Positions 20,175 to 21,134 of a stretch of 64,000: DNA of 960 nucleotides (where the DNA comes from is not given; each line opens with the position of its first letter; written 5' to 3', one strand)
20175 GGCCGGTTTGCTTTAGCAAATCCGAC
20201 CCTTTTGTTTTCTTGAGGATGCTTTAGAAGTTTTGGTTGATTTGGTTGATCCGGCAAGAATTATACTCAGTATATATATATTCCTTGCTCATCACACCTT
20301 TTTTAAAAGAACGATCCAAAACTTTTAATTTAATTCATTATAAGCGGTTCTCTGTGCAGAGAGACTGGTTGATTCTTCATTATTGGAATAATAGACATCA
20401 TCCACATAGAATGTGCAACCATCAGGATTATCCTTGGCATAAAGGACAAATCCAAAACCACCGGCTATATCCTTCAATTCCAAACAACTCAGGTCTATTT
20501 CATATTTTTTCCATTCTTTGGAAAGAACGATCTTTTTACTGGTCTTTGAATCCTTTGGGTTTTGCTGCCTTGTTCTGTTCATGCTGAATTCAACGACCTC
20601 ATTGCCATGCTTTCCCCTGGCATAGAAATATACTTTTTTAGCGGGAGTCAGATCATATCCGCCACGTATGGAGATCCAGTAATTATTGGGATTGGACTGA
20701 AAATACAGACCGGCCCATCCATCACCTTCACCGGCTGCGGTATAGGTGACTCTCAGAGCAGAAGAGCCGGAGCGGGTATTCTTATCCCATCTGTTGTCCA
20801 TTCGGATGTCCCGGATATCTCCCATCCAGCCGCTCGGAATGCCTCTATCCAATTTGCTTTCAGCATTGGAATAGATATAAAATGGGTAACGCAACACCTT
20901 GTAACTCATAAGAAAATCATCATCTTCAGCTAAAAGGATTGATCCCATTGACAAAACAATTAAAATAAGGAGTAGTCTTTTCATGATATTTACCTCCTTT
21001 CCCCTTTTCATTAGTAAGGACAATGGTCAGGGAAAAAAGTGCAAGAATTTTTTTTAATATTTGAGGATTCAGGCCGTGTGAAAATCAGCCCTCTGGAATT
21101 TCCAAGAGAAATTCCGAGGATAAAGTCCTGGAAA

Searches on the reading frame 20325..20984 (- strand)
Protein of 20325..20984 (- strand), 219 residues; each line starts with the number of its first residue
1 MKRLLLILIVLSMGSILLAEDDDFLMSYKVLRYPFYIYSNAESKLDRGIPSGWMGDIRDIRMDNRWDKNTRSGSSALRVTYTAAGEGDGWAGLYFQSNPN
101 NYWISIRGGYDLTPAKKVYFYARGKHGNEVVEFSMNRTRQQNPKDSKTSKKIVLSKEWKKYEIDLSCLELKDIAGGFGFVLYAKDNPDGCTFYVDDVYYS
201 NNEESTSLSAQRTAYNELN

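Call 13: search_protein_families(library=pfam, proteins=[window:20325-20984:-], max_evalue=0.01)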
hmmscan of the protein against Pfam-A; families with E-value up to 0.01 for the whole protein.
window:20325-20984:- (219 aa): 0 families

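Call 19: find_homologous_proteins(query=window:20325-20984:-)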
Query window:20325-20984:- (219 aa): 51 proteins with E <= 0.001 among 162 candidates.
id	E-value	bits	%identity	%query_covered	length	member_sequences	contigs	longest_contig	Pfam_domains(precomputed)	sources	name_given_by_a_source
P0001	3.8e-145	499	100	100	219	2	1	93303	-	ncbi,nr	ncbi:MAG: hypothetical protein JW827_03225 [Spirochaetes bacterium]|nr:hypothetical protein [Spiroch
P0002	4.4e-66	241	43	78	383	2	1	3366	-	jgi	-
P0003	4.8e-64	234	50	96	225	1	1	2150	-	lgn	-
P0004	3.5e-63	231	39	75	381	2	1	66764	-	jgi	-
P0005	6.0e-58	214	47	93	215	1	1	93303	-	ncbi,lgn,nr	ncbi:MAG: hypothetical protein JW827_03300 [Spirochaetes bacterium]|nr:hypothetical protein [Spiroch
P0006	8.4e-56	207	45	96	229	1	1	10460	-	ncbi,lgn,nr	ncbi:MAG: hypothetical protein JW827_11125 [Spirochaetes bacterium]|nr:hypothetical protein [Spiroch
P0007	6.6e-55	204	45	97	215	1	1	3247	-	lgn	-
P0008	2.5e-54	202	39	84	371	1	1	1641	-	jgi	jgi:hypothetical protein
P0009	4.0e-54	202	46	93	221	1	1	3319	-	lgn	-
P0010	5.5e-54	201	48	84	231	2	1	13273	-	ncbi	-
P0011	2.4e-52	196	35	87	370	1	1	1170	-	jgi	jgi:hypothetical protein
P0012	3.9e-52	195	43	96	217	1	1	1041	-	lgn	-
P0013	8.0e-51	191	39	76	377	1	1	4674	-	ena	-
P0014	1.6e-50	190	46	92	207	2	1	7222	-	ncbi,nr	ncbi:MAG: hypothetical protein KKH98_11355 [Spirochaetes bacterium]|nr:hypothetical protein [Spiroch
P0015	1.9e-50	190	43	98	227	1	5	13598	-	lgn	-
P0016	2.0e-50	190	45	90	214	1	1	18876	-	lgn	-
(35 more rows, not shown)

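Call 21: find_encoding_contigs(protein=P0006, flank=5000, max_places=3)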
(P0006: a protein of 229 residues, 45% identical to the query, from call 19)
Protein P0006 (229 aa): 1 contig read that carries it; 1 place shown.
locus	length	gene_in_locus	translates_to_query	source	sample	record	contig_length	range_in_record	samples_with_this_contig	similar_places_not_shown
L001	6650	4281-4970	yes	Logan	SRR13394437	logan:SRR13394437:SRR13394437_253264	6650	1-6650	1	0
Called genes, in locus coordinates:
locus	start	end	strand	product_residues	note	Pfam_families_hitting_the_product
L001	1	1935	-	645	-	?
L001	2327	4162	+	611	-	PF02836:Glyco_hydro_2_C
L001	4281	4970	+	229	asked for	-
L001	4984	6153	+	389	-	PF03198:Glyco_hydro_72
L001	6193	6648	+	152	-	?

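Call 22: find_encoding_contigs(protein=P0014, flank=3000, max_places=3)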
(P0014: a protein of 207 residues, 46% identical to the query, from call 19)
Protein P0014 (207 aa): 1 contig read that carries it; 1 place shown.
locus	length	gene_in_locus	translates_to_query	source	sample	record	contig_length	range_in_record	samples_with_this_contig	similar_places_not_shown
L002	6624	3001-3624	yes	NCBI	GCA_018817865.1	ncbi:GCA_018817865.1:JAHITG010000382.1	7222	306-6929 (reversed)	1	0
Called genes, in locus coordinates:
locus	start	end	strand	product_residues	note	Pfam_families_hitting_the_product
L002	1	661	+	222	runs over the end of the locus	-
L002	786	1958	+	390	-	PF17680:FlgO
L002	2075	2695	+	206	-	-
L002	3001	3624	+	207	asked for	-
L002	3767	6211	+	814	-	PF00912:Transgly, PF00905:Transpeptidase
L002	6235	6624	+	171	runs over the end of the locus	PF09918:DUF2148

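Call 23: find_encoding_contigs(protein=P0010, flank=3000, max_places=3)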
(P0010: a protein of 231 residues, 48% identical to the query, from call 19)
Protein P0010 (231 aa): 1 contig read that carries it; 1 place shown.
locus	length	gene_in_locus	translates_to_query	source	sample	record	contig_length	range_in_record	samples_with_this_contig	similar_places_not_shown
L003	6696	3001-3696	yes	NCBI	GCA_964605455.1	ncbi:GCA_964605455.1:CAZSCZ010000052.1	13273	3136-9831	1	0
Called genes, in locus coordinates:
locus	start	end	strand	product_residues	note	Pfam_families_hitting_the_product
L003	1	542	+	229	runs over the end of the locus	PF02107:FlgH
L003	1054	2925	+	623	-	PF02836:Glyco_hydro_2_C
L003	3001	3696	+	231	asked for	-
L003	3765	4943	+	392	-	PF03198:Glyco_hydro_72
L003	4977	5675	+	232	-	-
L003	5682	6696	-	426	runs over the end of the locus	PF02836:Glyco_hydro_2_C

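Call 33: find_encoding_contigs(protein=P0003, flank=2000, max_places=2)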
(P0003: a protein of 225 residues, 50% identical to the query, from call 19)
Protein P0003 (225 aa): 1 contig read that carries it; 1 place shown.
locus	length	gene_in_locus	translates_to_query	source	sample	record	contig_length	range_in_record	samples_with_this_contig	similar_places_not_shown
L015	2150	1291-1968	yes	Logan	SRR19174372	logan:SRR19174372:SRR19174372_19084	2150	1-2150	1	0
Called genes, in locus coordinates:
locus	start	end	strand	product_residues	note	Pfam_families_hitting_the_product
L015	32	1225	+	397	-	PF13415:Beta-prop_FBX42 (faint)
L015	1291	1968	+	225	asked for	-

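Call 34: find_encoding_contigs(protein=P0009, flank=2000, max_places=2)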
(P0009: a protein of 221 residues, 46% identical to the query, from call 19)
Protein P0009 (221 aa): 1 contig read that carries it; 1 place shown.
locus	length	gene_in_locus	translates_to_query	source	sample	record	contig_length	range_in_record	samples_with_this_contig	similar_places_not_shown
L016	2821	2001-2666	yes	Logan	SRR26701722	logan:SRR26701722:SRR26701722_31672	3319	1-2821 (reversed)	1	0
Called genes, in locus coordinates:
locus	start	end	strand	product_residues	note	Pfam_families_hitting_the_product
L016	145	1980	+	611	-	PF02836:Glyco_hydro_2_C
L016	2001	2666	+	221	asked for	-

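Call 35: find_encoding_contigs(protein=P0007, flank=2000, max_places=2)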
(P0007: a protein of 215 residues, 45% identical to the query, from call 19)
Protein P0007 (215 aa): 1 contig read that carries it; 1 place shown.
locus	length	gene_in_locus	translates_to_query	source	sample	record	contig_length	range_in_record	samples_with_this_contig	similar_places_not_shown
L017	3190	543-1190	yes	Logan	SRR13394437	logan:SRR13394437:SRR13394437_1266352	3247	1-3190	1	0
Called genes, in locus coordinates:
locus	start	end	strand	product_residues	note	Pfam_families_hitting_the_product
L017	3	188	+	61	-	?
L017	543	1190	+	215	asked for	-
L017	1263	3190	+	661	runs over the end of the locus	?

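Call 36: find_encoding_contigs(protein=P0016, flank=3000, max_places=2)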
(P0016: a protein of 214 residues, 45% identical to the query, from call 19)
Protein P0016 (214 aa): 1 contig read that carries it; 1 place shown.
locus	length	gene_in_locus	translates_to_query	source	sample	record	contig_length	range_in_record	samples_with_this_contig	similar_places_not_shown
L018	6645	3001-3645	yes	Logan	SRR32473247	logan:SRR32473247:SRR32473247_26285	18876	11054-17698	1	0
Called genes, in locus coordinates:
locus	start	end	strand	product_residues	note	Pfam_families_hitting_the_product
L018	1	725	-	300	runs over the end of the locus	-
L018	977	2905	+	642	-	PF02836:Glyco_hydro_2_C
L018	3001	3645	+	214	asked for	-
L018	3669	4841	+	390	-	PF03198:Glyco_hydro_72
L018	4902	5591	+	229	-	-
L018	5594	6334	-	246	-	PF02517:Rce1-like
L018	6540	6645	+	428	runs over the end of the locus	?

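Call 64: search_solved_structures(query=A5, max_evalue=1)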
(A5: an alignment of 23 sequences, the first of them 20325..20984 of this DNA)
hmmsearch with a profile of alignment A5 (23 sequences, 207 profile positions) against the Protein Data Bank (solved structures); distinct sequences matched with E-value up to 1: 2.
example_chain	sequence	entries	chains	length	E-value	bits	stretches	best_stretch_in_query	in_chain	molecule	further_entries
1wmx_A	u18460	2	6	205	0.091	15.4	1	120-205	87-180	COG3291: FOG: PKD repeat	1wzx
2c24_A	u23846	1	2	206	0.092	15.3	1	120-205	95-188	ENDOGLUCANASE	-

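Call 70: predict_structure(alignment_id=A5)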
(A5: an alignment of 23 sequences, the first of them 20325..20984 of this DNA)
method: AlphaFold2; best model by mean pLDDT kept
length: 219 residues; sequences in the alignment: 23
mean_pLDDT: 83.8   pTM: 0.77
mean pLDDT of the five models: 83.8, 83.6, 82.6, 81.6, 80.3
residues with pLDDT >= 90: 108; 70-90: 61; 50-70: 48; < 50: 2
segments of 3 or more residues with pLDDT < 50: none
pLDDT, mean of each block of 10 residues (from residue 1): 87 69 68 91 85 91 95 92 93 78 60 92 98 79 67 98 88 84 98 96 71 64
secondary structure, 60 per line:
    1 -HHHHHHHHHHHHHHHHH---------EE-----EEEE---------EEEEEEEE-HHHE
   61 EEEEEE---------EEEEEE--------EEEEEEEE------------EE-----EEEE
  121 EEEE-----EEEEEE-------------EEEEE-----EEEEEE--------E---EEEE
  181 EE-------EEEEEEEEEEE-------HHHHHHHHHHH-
elements in order: H2-18 E35-38 E48-55 E60-66 E76-81 E90-97 E117-124 E130-135 E149-153 E159-164 E177-182 E190-200 H208-218

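Call 73: fold_search(model_id=the predicted structure, library=pdb)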
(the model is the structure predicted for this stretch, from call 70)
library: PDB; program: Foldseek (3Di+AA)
matches with E <= 10: 1393; with E <= 0.001: 61
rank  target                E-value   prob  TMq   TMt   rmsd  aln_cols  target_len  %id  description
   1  1wmx_B                3.0e-06  1.00  0.50  0.55   7.8       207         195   15  Crystal Structure of Family 30 Carbohydrate Binding Module (released 2004-08-03)
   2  6r3m_A                5.0e-06  1.00  0.42  0.52   7.3       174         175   16  Family 11 Carbohydrate-Binding Module from Clostridium thermocellum in complex with beta-1,3-1,4-mixed-linked tetrasac (released 2020-02-05)
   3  1wmx_A                7.9e-06  1.00  0.52  0.64   4.4       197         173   14  Crystal Structure of Family 30 Carbohydrate Binding Module (released 2004-08-03)
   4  7t7y                  8.4e-06  1.00  0.45  0.61   6.0       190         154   12  The crystal structure of family 8 carbohydrate-binding module from Dictyostelium discoideum complexed with iodine atoms (released 2022-04-20)
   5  1wzx_B                9.4e-06  1.00  0.54  0.66   4.4       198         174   13  Crystal Structure of Family 30 Carbohydrate Binding Module. (released 2005-03-22)
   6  2c24_B                9.9e-06  1.00  0.52  0.64   4.8       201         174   14  FAMILY 30 CARBOHYDRATE-BINDING MODULE OF CELLULOSOMAL CELLULASE CEL9D- CEL44B OF CLOSTRIDIUM THERMOCELLUM (released 2005-11-22)
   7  6r31_A                1.1e-05  1.00  0.41  0.51   7.0       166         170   16  Family 11 Carbohydrate-Binding Module from Clostridium thermocellum in complex with beta-1,3-1,4-mixed-linked tetrasac (released 2020-02-05)
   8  1v0a                  1.4e-05  1.00  0.44  0.54   7.2       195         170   12  Family 11 Carbohydrate-Binding Module of cellulosomal cellulase Lic26A-Cel5E of Clostridium thermocellum (released 2005-01-12)
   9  1wky                  1.6e-05  1.00  0.46  0.25   6.2       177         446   12  Crystal structure of alkaline mannanase from Bacillus sp. strain JAMB-602: catalytic domain and its Carbohydrate Binding (released 2005-06-15)
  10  2c24_A                1.9e-05  1.00  0.46  0.57   8.0       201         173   15  FAMILY 30 CARBOHYDRATE-BINDING MODULE OF CELLULOSOMAL CELLULASE CEL9D- CEL44B OF CLOSTRIDIUM THERMOCELLUM (released 2005-11-22)
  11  1wzx_A                2.0e-05  1.00  0.53  0.65   4.5       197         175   13  Crystal Structure of Family 30 Carbohydrate Binding Module. (released 2005-03-22)
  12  2y64_A                2.8e-05  1.00  0.35  0.44   8.3       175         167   14  Xylopentaose binding mutated (X-2 L110F) CBM4-2 Carbohydrate Binding Module from a Thermostable Rhodothermus marinus X (released 2012-03-07)
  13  7eip                  3.7e-05  1.00  0.42  0.11   7.9       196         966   14  Crystal structure of ligand-free chondroitin ABC lyase I (released 2021-08-25)
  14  3jxs_A                3.9e-05  1.00  0.40  0.50   5.9       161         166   15  Crystal structure of XG34, an evolved xyloglucan binding CBM (released 2009-10-27)
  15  1wcu                  4.6e-05  1.00  0.43  0.59   5.7       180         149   10  CBM29_1, A Family 29 Carbohydrate Binding Module from Piromyces equi (released 2005-03-31)
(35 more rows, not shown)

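Call 77: search_protein_families(library=pfam, proteins=[L017:1263-3188:+], max_evalue=0.01)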
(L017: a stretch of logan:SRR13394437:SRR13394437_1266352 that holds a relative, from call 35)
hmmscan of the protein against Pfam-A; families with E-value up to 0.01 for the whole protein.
L017:1263-3188:+ (642 aa): 7 families
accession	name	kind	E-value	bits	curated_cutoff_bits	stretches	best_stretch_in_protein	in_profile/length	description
PF13570.13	Beta-prop_ACSF4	-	1.1e-47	163.5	133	2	499-637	62-204/329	Beta-alanine-activating enzyme, beta-propeller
PF13360.13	PQQ_2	-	1e-31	110.9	27.6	3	534-634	30-134/233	Outer membrane protein assembly factor BamB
PF01011.28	PQQ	-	4.3e-09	36.1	26.7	0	532-568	51-87/595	Glucose/ethanol/alcohol dehydrogenase, beta-propeller domain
PF04773.18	FecR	-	1.8e-06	28.8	24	1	157-243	6-97/97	FecR protein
PF13490.11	zf-HC2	-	0.00077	20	22.2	1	12-37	10-35/35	Putative zinc-finger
PF08308.17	PEGA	-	0.0025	18.1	20.8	1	294-354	4-66/71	PEGA domain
PF25292.1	Beta-prop_CGLA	-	0.0047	16.9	26.8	0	465-515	50-104/316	Lambda-carrageenase beta-propeller domain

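Call 83: find_homologous_proteins(query=L017:1263-3188:+)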
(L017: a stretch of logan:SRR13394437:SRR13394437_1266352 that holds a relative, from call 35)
Query L017:1263-3188:+ (642 aa): 10 proteins with E <= 0.001 among 8000 candidates.
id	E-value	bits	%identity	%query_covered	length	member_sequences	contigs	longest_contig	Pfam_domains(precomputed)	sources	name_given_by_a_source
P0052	5.8e-132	459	36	100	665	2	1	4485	PF01011.29,PF04773.19,PF13360.14,PF13570.14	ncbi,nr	ncbi:MAG: PQQ-binding-like beta-propeller repeat protein, partial [Spirochaetes bacterium]|nr:PQQ-bi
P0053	1.2e-131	458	36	99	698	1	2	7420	PF01011.29,PF13490.12,PF13360.14,PF13570.14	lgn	-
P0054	5.8e-126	440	34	100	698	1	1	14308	PF01011.29,PF07774.20,PF13490.12,PF13360.14,PF13570.14,PF25293.2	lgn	-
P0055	1.6e-30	124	31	35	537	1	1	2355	PF00801.27,PF13360.14,PF07494.18,PF25292.1,PF13570.14,PF18911.7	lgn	-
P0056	5.8e-22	96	25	44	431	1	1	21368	PF01011.29,PF13360.14,PF13570.14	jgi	-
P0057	1.5e-20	91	32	30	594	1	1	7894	PF13360.14,PF25292.1,PF13570.14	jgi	jgi:outer membrane protein assembly factor BamB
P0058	4.2e-19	87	27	33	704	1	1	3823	PF01011.29,PF13360.14,PF17957.8,PF13570.14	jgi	jgi:outer membrane protein assembly factor BamB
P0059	3.1e-15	74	35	20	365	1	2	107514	PF13360.14,PF25292.1,PF20067.6,PF13570.14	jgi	jgi:hypothetical protein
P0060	3.5e-13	67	28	19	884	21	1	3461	PF01011.29,PF13360.14,PF13570.14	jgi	-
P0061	1.3e-5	42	27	19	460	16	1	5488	PF01011.29,PF13360.14,PF13570.14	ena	-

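Call 84: find_encoding_contigs(protein=P0054, flank=8000, max_places=2)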
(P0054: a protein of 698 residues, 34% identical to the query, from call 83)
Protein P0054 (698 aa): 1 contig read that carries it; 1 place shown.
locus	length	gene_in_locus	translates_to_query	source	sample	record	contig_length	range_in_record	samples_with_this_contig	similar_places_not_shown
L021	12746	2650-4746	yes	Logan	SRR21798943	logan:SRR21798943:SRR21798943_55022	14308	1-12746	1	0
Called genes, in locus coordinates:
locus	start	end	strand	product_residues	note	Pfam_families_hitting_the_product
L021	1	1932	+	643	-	?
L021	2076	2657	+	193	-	PF04542:Sigma70_r2, PF08281:Sigma70_r4_2, PF04545:Sigma70_r4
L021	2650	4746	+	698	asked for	PF13490:zf-HC2 (weak), PF13570:Beta-prop_ACSF4, PF13360:PQQ_2, PF01011:PQQ (faint), PF07774:EMC1_C (faint), PF13360:PQQ_2, PF13570:Beta-prop_ACSF4, PF13360:PQQ_2, +1 more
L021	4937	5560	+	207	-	-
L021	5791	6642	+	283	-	-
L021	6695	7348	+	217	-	-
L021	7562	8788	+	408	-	PF17680:FlgO (weak)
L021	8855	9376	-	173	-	PF00364:Biotin_lipoyl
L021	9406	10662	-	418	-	PF00155:Aminotran_1_2, PF01041:DegT_DnrJ_EryC1 (weak)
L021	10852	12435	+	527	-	PF00072:Response_reg (weak), PF00989:PAS, PF13188:PAS_8 (weak), PF08448:PAS_4, PF13426:PAS_9, PF08447:PAS_3, PF07228:SpoIIE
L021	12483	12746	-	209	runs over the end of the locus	-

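Call 85: find_encoding_contigs(protein=P0053, flank=8000, max_places=2)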
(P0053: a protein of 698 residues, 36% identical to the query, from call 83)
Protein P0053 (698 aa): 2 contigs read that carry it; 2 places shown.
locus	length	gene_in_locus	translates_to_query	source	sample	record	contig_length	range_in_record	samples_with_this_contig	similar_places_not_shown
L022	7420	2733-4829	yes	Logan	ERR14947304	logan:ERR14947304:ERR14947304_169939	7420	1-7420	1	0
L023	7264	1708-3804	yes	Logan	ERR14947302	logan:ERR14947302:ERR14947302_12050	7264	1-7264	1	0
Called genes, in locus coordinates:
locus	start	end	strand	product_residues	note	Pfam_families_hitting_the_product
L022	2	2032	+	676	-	?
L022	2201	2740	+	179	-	PF04542:Sigma70_r2, PF08281:Sigma70_r4_2, PF04545:Sigma70_r4 (weak)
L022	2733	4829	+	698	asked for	PF13490:zf-HC2, PF13570:Beta-prop_ACSF4, PF13360:PQQ_2, PF01011:PQQ (faint), PF13360:PQQ_2, PF13570:Beta-prop_ACSF4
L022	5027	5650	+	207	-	-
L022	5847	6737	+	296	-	-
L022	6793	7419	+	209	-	?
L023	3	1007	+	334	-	?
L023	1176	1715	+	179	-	PF04542:Sigma70_r2, PF08281:Sigma70_r4_2, PF04545:Sigma70_r4 (weak)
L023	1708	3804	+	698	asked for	PF13490:zf-HC2, PF13570:Beta-prop_ACSF4, PF13360:PQQ_2, PF01011:PQQ (faint), PF13360:PQQ_2, PF13570:Beta-prop_ACSF4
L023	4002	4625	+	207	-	-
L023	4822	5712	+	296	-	-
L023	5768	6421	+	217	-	-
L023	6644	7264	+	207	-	?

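Call 91: find_encoding_contigs(protein=P0052, flank=8000, max_places=2)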
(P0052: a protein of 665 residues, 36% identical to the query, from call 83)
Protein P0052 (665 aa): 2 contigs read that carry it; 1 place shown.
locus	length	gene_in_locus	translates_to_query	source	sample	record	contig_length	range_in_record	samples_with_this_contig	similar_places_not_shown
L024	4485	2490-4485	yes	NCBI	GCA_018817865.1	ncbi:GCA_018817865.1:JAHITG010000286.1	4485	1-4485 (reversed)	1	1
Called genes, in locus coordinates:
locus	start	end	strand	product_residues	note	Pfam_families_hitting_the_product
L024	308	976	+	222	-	-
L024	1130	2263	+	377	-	PF17680:FlgO (weak)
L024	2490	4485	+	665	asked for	PF04773:FecR, PF01011:PQQ (faint), PF13360:PQQ_2, PF13570:Beta-prop_ACSF4, PF13360:PQQ_2, PF13570:Beta-prop_ACSF4, PF13360:PQQ_2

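Call 97: find_homologous_proteins(query=L021:2076-2657:+, max_evalue=1e-10)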
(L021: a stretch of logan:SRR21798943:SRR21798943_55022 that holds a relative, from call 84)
Query L021:2076-2657:+ (193 aa): 16 proteins with E <= 1e-10 among 173 candidates.
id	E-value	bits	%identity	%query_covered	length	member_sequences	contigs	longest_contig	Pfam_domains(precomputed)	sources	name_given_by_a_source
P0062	2.8e-122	423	100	100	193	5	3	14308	PF04545.23,PF04542.21,PF08281.19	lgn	-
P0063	7.5e-104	363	85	100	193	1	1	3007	PF04545.23,PF04542.21,PF08281.19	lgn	-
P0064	2.8e-102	358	83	100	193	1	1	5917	PF04545.23,PF04542.21,PF08281.19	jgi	jgi:RNA polymerase sigma factor (sigma-70 family)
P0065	3.1e-88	312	71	100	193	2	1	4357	PF04542.21,PF08281.19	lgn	-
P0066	2.3e-64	234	60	99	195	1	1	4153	PF07638.18,PF04545.23,PF04542.21,PF08281.19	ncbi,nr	ncbi:MAG: RNA polymerase sigma factor [bacterium]|nr:RNA polymerase sigma factor [bacterium]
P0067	1.5e-63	232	57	99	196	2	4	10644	PF07638.18,PF04542.21,PF08281.19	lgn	-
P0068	6.2e-52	194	49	99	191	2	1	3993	PF04545.23,PF04542.21,PF08281.19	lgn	-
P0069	2.2e-15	75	32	89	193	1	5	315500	PF04545.23,PF04542.21,PF08281.19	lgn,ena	-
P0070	1.3e-12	66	34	87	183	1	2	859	PF04545.23,PF04542.21,PF08281.19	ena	-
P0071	2.2e-12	65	29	77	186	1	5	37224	PF04545.23,PF04542.21,PF08281.19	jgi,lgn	jgi:RNA polymerase sigma-70 factor (ECF subfamily)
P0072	3.5e-12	64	30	88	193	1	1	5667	PF04545.23,PF04542.21,PF12645.14,PF08281.19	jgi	jgi:RNA polymerase sigma-70 factor (ECF subfamily)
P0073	5.3e-12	64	28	78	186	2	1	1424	PF04545.23,PF04542.21,PF08281.19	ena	-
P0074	2.0e-11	62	30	75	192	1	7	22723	PF07638.18,PF04545.23,PF04542.21,PF12645.14,PF08281.19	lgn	-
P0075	3.2e-11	61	28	93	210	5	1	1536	PF04545.23,PF04542.21,PF08281.19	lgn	-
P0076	7.0e-11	60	27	73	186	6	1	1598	PF04545.23,PF04542.21,PF08281.19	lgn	-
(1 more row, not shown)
